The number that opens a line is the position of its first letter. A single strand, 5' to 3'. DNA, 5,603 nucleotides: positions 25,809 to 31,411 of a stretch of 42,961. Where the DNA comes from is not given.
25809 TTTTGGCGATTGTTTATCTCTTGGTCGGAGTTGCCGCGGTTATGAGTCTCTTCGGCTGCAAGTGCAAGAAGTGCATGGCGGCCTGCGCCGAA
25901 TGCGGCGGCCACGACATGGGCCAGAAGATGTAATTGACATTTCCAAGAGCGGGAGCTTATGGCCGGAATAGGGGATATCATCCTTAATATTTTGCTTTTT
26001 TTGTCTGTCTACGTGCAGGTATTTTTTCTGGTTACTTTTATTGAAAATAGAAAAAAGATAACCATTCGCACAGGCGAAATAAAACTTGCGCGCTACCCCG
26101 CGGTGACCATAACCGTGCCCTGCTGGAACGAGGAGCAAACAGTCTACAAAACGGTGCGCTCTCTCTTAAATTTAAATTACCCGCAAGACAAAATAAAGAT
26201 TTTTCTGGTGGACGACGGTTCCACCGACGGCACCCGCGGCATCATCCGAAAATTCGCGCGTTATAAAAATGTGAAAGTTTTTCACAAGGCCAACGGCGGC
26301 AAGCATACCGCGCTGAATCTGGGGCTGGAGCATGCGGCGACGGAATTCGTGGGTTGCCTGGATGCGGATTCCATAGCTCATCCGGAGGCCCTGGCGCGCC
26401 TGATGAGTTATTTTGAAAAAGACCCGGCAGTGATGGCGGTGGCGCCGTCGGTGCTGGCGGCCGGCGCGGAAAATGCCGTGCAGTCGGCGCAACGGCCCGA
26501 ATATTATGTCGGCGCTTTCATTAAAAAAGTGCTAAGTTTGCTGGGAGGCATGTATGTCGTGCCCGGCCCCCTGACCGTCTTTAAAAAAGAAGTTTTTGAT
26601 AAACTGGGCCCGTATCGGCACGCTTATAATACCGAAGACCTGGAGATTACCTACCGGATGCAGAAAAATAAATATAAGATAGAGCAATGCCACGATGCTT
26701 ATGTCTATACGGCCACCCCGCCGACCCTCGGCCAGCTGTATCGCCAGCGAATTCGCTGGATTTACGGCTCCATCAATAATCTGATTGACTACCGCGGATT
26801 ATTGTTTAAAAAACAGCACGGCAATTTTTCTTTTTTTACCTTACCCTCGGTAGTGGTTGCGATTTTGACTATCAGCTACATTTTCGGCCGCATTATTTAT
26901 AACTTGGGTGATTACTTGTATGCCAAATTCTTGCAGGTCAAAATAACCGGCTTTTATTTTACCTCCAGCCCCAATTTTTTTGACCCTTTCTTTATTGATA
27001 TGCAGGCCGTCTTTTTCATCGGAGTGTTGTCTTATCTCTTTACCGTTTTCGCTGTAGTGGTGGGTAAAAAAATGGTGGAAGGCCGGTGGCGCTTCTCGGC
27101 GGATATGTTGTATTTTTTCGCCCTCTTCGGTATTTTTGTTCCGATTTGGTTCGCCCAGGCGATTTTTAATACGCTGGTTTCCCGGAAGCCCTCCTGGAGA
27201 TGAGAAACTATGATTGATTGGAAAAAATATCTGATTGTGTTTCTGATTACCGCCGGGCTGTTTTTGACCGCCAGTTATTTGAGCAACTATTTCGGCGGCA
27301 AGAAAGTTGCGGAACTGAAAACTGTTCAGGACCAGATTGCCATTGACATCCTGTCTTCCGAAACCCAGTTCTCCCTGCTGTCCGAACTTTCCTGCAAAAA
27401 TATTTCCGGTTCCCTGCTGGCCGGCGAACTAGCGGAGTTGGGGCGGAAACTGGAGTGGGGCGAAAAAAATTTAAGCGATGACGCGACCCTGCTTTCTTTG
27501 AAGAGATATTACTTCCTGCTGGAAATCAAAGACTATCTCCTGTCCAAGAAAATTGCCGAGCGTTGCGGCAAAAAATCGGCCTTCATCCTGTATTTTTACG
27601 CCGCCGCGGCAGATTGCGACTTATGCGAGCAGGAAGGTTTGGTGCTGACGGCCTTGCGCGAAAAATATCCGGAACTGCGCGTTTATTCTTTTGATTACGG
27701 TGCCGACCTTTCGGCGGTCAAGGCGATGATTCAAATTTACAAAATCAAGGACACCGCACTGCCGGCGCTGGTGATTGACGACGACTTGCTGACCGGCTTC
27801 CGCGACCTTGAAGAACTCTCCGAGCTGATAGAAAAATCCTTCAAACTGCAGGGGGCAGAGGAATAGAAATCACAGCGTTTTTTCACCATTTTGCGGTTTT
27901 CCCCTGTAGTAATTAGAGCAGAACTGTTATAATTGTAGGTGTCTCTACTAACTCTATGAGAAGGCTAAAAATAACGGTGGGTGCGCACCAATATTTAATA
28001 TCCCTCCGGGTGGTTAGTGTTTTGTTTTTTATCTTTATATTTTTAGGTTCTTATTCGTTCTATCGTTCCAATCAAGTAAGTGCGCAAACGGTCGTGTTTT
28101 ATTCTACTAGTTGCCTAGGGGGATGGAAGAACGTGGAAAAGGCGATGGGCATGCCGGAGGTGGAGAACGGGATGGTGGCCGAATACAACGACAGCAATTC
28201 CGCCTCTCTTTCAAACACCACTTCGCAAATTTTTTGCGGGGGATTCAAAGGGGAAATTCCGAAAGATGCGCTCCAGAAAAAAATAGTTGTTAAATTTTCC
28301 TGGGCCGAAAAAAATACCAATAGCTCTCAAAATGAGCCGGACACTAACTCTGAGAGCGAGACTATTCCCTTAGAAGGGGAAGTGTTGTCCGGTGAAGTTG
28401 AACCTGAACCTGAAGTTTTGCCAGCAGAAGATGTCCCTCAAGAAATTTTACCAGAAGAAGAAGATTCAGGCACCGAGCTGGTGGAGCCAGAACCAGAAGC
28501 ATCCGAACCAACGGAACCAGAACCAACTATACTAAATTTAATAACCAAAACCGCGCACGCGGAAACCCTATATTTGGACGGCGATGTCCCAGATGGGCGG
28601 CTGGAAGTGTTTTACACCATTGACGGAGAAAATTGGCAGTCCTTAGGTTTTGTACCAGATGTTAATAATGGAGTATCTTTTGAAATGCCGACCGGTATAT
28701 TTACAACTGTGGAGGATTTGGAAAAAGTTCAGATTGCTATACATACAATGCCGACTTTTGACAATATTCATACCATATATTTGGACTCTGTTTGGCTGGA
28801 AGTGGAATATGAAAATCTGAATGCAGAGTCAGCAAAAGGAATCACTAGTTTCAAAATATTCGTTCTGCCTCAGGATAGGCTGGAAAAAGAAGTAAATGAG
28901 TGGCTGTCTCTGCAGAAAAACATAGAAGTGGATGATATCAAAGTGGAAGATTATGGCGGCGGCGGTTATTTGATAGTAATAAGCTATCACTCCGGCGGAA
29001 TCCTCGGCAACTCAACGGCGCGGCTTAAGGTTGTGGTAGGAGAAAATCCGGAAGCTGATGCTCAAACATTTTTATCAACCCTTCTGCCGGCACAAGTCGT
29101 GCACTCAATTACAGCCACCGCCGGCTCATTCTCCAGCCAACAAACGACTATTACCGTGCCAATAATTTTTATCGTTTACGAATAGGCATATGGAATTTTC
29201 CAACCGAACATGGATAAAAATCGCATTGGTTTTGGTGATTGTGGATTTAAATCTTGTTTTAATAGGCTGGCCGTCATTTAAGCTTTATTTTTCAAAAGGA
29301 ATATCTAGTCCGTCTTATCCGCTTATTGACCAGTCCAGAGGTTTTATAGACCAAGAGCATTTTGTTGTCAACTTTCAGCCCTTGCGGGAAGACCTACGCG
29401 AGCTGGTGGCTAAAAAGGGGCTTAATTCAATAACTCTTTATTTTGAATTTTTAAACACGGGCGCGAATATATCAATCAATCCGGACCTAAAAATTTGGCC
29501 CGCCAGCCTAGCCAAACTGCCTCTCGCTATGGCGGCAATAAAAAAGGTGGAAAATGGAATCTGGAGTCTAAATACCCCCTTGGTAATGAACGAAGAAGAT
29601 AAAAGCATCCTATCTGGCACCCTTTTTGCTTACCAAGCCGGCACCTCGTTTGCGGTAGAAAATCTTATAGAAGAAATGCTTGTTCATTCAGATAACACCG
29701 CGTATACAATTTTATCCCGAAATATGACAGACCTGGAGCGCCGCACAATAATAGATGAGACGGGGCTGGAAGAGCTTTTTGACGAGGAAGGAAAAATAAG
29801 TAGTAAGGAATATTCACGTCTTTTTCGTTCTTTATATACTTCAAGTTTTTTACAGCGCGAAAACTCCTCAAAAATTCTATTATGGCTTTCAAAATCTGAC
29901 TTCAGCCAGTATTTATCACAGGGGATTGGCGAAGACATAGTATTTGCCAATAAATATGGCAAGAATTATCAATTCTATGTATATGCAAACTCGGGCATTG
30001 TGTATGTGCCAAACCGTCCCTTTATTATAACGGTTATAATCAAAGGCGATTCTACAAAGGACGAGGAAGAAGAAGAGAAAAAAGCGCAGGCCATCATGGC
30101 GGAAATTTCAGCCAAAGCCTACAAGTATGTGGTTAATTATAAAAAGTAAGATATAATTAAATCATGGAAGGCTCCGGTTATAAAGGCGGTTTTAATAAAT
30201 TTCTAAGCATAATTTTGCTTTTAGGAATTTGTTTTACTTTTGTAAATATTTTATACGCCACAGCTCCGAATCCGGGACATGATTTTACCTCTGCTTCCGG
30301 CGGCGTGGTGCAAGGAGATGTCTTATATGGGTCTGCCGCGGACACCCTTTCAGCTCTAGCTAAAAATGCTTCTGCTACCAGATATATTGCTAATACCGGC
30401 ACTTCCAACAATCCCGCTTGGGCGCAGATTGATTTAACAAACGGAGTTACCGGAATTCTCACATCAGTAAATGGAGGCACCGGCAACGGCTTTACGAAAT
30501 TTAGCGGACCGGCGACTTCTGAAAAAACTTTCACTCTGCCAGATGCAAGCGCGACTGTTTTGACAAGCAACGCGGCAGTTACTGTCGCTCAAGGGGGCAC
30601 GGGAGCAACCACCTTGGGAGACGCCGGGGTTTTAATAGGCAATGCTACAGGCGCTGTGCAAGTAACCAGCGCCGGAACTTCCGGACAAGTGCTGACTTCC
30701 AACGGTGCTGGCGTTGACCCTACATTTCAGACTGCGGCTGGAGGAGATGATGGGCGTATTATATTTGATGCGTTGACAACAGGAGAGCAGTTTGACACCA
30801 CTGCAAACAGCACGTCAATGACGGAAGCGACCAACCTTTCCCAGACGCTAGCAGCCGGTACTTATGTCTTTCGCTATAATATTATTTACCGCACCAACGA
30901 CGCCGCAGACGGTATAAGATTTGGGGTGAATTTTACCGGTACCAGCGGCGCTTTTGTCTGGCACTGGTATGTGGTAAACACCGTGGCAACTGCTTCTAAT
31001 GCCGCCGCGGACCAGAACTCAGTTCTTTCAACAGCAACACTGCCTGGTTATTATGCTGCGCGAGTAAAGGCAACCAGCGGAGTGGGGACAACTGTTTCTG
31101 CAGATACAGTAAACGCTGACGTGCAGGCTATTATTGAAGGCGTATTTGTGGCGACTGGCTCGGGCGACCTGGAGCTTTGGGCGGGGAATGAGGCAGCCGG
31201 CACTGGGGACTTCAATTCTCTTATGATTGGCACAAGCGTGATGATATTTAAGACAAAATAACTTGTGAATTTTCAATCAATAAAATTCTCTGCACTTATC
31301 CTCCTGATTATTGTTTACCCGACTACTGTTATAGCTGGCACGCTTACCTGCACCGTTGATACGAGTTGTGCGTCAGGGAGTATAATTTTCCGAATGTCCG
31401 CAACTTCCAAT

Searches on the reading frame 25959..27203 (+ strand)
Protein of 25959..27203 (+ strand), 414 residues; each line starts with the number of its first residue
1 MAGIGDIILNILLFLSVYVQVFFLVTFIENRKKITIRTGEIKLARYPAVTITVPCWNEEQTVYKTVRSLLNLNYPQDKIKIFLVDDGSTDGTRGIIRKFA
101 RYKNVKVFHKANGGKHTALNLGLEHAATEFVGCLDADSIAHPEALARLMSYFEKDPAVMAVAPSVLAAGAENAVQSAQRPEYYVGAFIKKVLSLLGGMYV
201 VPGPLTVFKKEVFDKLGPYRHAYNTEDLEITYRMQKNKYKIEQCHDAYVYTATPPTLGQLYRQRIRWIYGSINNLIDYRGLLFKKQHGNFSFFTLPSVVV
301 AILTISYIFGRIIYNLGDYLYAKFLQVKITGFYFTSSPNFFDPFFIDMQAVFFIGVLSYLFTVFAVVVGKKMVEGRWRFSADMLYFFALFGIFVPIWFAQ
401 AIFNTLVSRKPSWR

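Call 66: search_protein_families(library=pfam, proteins=[window:25959-27203:+], max_evalue=1)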
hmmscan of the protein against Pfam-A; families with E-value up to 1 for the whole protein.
window:25959-27203:+ (414 aa): 9 families
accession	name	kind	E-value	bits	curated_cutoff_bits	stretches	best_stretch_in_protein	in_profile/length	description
PF00535.33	Glycos_transf_2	-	1.7e-34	119.6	23.3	1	51-216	2-167/168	Glycosyl transferase family 2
PF13641.12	Glyco_tranf_2_3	-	1.4e-31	110.7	27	1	47-270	1-230/230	Glycosyltransferase like family 2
PF13632.12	Glyco_trans_2_3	-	8.7e-18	65.3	27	1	132-309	3-178/198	Glycosyl transferase family group 2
PF03142.21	Chitin_synth_2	-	2.3e-13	50.1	27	2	121-209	195-285/527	Chitin synthase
PF13506.12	Glyco_transf_21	-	8.6e-08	32.3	21.7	1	114-267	17-172/174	Glycosyl transferase family 21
PF10111.15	Glyco_tranf_2_2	-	2.1e-07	31.1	27.3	1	51-243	2-208/276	Glycosyltransferase like family 2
PF03552.20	Cellulose_synt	-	0.0041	16.2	24.7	0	64-89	20-45/722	Cellulose synthase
PF13704.12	Glyco_tranf_2_4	-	0.044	14.7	27.5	1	80-137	21-81/98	Glycosyl transferase family 2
PF03452.20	Anp1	-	0.25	11.2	28.8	0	46-94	20-70/263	Anp1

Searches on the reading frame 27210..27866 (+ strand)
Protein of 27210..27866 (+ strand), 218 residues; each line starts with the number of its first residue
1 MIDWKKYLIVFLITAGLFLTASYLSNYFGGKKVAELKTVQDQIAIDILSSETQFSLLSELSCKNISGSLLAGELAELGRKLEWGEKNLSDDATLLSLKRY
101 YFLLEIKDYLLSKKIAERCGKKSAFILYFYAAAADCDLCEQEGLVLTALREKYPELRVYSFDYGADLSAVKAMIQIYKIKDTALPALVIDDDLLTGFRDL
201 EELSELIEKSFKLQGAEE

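Call 65: search_protein_families(library=ncbifam, proteins=[window:27210-27866:+], max_evalue=1)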
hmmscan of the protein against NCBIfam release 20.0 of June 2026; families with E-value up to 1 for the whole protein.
window:27210-27866:+ (218 aa): 4 families
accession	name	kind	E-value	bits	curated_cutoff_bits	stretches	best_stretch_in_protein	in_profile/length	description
TIGR04371.1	methyltran_NanM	subfamily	0.011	15.3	44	1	7-56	176-223/273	putative sugar O-methyltransferase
TIGR02740.1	TraF-like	hypoth_equivalog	0.038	13.2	232.25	1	118-153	166-198/276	TraF-like protein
TIGR00412.2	redox_disulf_2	subfamily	0.083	13.3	62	1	162-194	27-59/75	MTH895/ArsE family thioredoxin-like protein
TIGR02187.2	PDO_seleno_TRX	equivalog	0.17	11.2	185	1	127-191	21-79/209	protein disulfide oxidoreductase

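Call 66: search_protein_families(library=pfam, proteins=[window:27210-27866:+], max_evalue=1)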
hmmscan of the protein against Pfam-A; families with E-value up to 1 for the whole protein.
window:27210-27866:+ (218 aa): 0 families

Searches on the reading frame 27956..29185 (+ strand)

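Call 65: search_protein_families(library=ncbifam, proteins=[window:27956-29185:+], max_evalue=1)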
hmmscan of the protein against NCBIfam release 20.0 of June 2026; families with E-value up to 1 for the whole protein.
window:27956-29185:+ (409 aa): 0 families

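Call 66: search_protein_families(library=pfam, proteins=[window:27956-29185:+], max_evalue=1)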
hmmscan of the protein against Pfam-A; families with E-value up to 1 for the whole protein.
window:27956-29185:+ (409 aa): 1 family
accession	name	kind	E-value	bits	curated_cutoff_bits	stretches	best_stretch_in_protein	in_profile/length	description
PF05887.16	Trypan_PARP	-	0.057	13.9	100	1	118-191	44-112/134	Procyclic acidic repetitive protein (PARP)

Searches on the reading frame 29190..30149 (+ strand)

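Call 65: search_protein_families(library=ncbifam, proteins=[window:29190-30149:+], max_evalue=1)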
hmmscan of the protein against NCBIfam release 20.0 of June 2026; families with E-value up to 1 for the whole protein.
window:29190-30149:+ (319 aa): 13 families
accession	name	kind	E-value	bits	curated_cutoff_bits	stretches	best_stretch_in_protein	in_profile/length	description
NF033103.1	bla_class_A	equivalog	3.2e-18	65.8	200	1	87-313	19-256/257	class A beta-lactamase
NF012099.1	SubclassA2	equivalog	4.5e-12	45.7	320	1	87-316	23-272/275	class A beta-lactamase, subclass A2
NF041445.1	blaRATA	exception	8.4e-07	28.4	660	1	91-179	53-144/302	RATA family class A beta-lactamase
NF000389.2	blaPER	exception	1.1e-05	24.7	650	1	94-175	59-143/308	PER family extended-spectrum class A beta-lactamase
NF040609.1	blaRASA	exception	5.2e-05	22.5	600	1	75-206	40-163/295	RASA family extended-spectrum class A beta-lactamase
NF038258.2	PBP4_Staph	exception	0.0045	15.9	500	1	99-181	60-145/366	penicillin-binding protein PBP4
NF040472.1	blaPAD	exception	0.0079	15.5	575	1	86-179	56-149/297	PAD family carbapenem-hydrolyzing class A beta-lactamase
NF000390.2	blaVEB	exception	0.014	14.4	670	1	89-177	51-141/299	VEB family extended-spectrum class A beta-lactamase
NF045651.1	blaMUN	exception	0.015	14.7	640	1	240-314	213-288/290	MUN family extended-spectrum class A beta-lactamase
NF050797.1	blaCESS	exception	0.028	13.7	525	1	105-175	75-144/296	CESS family extended-spectrum class A beta-lactamase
NF033102.1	bla_CepA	exception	0.034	13.2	660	0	269-315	254-296/300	CepA family extended-spectrum class A beta-lactamase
NF000413.2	blaBKC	exception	0.15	11.2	650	1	64-175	51-161/313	BKC family carbapenem-hydrolyzing class A beta-lactamase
NF000232.1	lactamase_L2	exception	0.16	11.4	540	1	99-177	76-153/303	L2 family extended-spectrum class A beta-lactamase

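Call 66: search_protein_families(library=pfam, proteins=[window:29190-30149:+], max_evalue=1)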
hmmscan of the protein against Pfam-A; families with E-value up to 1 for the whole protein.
window:29190-30149:+ (319 aa): 5 families
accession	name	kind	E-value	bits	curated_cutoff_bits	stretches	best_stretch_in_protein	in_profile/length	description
PF13354.11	Beta-lactamase2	-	3.6e-35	121.7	22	1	83-283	2-213/214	Beta-lactamase enzyme family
PF00905.27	Transpeptidase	-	0.083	12.5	22.1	1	104-205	42-142/299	Penicillin binding protein transpeptidase domain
PF00768.25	Peptidase_S11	-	0.093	12.6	27.6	1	96-173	29-109/239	D-alanyl-D-alanine carboxypeptidase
PF00144.29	Beta-lactamase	-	0.11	12.1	27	1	81-131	29-79/329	Beta-lactamase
PF03587.19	EMG1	-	0.12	12.3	28.2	1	206-304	96-176/197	EMG1/NEP1 methyltransferase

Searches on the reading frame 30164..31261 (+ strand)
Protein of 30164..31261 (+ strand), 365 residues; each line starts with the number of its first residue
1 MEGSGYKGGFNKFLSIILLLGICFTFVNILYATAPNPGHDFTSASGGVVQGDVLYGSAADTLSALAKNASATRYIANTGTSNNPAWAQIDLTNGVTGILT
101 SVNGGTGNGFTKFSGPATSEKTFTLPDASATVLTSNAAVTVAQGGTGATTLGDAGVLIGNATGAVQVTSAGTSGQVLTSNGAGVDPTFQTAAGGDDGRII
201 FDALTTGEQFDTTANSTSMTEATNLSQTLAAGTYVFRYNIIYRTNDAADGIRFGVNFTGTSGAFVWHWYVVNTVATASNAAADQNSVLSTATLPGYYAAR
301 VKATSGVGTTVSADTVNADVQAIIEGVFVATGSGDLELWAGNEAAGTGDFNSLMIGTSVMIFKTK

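Call 65: search_protein_families(library=ncbifam, proteins=[window:30164-31261:+], max_evalue=1)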
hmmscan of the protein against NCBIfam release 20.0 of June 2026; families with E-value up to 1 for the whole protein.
window:30164-31261:+ (365 aa): 0 families

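Call 66: search_protein_families(library=pfam, proteins=[window:30164-31261:+], max_evalue=1)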
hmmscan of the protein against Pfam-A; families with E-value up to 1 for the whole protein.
window:30164-31261:+ (365 aa): 0 families
